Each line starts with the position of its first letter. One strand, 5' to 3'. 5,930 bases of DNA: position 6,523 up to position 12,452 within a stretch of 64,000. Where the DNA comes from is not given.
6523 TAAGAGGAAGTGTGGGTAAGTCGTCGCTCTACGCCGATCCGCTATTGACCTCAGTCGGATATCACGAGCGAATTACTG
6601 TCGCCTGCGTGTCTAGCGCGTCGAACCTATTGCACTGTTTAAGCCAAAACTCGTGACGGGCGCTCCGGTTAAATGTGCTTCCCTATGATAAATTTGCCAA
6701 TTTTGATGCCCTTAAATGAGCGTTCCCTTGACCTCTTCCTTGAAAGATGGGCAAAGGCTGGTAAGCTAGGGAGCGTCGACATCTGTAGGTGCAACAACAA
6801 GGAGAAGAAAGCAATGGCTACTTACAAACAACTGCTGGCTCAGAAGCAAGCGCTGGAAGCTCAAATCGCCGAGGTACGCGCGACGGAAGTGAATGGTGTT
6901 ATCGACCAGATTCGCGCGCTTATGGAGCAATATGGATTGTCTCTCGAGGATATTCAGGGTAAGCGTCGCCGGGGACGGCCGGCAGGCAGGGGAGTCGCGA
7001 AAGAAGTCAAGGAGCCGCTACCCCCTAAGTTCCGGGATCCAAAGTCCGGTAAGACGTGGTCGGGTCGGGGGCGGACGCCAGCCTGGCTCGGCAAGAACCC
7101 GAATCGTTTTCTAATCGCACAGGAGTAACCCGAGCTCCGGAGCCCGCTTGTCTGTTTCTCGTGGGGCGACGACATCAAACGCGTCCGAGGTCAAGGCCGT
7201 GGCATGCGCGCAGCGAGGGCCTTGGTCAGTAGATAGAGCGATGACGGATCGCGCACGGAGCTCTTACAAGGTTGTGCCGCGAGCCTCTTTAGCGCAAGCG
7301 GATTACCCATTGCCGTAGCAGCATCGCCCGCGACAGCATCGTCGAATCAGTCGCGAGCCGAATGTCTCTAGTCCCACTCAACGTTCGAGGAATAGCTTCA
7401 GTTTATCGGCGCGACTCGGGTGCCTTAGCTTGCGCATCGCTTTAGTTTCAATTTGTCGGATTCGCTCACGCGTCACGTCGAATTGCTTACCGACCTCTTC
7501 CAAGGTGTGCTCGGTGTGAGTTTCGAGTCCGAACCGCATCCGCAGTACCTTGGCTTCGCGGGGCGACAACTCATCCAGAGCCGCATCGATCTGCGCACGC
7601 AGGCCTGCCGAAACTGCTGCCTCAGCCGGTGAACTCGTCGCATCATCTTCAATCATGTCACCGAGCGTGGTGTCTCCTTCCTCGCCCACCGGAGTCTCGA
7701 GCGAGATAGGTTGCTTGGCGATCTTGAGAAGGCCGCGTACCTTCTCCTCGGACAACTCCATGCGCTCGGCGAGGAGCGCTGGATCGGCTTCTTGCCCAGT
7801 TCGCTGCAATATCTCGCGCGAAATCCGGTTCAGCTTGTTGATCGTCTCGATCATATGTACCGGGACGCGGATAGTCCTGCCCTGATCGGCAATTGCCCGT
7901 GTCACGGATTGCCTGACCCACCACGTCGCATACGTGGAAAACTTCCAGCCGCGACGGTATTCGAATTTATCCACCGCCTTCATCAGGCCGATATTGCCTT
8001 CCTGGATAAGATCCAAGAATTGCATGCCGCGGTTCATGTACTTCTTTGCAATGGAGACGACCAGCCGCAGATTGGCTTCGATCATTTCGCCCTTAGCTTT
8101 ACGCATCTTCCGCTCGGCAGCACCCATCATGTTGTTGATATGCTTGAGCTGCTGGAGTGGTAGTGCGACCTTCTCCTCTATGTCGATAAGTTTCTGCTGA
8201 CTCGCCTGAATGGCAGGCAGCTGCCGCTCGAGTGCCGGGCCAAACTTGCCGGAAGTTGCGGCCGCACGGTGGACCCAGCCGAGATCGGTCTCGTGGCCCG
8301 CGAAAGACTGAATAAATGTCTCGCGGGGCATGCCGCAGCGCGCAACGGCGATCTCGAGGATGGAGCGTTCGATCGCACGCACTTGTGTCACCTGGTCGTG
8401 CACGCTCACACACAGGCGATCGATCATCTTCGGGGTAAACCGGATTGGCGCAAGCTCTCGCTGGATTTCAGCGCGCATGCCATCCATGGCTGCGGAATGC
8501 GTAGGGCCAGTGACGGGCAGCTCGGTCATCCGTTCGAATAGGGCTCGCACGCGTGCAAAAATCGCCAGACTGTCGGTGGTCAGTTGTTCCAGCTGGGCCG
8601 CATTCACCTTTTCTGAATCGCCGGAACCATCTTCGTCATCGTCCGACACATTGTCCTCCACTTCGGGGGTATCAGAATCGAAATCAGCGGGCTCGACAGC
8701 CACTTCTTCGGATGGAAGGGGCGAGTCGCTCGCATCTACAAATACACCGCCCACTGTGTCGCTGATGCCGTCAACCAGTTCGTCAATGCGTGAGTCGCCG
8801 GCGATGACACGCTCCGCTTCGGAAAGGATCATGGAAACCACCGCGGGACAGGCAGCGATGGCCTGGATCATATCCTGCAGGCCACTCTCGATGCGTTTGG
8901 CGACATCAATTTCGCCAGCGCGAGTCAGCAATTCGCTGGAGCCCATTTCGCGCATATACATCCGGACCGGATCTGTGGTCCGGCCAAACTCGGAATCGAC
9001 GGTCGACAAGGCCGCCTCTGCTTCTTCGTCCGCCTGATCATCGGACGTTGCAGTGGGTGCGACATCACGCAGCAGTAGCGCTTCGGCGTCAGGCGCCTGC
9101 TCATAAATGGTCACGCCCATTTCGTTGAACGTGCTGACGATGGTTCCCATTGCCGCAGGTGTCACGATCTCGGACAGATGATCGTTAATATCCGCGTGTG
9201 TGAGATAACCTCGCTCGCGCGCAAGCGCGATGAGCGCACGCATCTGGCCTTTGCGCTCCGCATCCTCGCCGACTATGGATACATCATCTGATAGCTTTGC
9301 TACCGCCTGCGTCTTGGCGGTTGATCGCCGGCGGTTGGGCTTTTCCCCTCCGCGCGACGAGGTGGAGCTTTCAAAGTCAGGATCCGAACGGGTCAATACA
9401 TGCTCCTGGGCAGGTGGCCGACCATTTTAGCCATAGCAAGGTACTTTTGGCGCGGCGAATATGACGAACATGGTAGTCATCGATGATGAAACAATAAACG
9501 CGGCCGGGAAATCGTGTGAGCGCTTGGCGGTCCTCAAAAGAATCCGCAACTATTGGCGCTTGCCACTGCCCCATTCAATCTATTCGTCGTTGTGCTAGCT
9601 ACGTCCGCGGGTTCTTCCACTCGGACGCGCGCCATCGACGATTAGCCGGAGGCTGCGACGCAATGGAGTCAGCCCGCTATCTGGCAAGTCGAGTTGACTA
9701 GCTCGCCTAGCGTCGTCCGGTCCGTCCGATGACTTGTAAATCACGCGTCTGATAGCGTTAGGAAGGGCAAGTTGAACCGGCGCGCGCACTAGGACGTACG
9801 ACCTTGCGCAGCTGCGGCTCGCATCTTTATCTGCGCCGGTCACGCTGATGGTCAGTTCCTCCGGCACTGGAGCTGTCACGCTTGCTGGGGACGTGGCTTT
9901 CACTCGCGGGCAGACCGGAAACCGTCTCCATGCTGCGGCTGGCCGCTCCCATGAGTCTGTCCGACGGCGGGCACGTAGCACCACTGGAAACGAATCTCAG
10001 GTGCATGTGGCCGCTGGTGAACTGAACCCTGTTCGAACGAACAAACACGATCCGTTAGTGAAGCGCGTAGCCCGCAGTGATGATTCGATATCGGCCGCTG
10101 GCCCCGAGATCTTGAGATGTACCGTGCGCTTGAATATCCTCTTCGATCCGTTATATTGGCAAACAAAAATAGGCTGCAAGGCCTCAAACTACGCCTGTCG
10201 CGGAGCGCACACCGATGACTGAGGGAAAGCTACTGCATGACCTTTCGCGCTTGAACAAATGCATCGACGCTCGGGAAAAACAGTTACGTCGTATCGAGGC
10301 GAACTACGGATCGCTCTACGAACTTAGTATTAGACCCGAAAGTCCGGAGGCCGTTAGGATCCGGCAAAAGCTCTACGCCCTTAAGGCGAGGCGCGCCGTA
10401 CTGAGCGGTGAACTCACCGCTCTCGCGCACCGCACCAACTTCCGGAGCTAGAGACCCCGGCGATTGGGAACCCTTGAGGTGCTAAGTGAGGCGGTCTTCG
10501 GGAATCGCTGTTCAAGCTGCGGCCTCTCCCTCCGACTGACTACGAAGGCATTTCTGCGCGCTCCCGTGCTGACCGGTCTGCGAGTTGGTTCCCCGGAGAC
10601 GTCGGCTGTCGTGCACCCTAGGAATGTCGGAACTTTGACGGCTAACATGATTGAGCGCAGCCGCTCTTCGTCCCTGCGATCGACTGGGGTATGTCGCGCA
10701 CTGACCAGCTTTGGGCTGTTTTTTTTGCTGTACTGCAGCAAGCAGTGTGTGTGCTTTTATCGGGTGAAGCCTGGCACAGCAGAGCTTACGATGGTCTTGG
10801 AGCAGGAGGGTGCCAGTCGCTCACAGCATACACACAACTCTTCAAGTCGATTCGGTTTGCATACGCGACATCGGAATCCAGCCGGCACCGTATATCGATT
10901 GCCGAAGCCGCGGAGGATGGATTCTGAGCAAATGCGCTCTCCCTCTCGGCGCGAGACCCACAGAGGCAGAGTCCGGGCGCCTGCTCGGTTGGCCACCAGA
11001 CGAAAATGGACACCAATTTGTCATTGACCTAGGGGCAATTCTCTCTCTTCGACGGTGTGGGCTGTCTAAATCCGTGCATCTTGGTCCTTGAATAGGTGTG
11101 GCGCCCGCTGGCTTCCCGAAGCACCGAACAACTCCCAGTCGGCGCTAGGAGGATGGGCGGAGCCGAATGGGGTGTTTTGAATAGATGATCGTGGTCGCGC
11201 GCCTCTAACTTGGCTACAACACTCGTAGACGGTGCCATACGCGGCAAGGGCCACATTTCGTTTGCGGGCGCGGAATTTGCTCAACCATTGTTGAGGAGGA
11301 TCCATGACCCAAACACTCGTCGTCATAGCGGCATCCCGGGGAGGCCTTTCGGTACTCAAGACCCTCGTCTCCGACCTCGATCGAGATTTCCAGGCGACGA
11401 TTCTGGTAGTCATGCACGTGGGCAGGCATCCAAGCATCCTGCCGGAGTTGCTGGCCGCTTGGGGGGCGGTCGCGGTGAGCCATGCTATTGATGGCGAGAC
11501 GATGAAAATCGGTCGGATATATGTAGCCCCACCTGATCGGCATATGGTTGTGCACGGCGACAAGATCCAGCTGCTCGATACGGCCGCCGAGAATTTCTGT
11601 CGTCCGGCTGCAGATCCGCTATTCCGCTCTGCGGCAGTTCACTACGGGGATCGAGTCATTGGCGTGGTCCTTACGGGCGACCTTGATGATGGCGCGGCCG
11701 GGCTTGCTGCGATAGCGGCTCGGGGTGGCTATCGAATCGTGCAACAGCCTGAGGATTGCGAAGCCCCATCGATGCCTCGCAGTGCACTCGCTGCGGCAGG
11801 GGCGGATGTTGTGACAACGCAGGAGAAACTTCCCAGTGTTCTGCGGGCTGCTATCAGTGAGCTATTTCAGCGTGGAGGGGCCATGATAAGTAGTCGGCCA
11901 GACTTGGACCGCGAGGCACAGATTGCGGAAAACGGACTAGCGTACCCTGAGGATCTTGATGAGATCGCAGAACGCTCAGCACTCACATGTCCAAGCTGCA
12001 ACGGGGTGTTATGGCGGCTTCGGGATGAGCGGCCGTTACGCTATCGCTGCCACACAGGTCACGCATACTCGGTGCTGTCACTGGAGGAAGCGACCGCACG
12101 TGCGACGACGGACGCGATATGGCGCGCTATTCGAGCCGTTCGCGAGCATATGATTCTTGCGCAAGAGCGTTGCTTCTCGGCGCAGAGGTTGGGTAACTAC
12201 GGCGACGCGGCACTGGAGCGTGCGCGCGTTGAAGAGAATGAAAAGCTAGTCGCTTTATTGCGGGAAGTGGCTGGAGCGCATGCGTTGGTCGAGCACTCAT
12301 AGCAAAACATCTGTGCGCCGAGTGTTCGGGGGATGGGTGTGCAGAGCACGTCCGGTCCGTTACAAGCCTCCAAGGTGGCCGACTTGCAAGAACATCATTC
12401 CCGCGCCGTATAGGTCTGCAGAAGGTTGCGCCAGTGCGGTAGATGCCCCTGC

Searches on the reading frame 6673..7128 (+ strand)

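Call 11: search_protein_families(library=pfam, proteins=[window:6673-7128:+])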
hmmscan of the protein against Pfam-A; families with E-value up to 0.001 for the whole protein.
window:6673-7128:+ (151 aa): 1 family
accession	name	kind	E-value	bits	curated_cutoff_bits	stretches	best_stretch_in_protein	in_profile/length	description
PF00816.26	Histone_HNS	-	2.6e-11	43.5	25.6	1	118-148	1-38/38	H-NS histone C-terminal domain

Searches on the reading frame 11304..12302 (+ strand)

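Call 11: search_protein_families(library=pfam, proteins=[window:11304-12302:+])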
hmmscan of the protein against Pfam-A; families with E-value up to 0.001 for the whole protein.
window:11304-12302:+ (332 aa): 1 family
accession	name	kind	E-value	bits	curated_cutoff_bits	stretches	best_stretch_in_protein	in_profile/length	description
PF01339.22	CheB_methylest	-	5e-48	163.5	24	1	6-178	1-172/174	CheB methylesterase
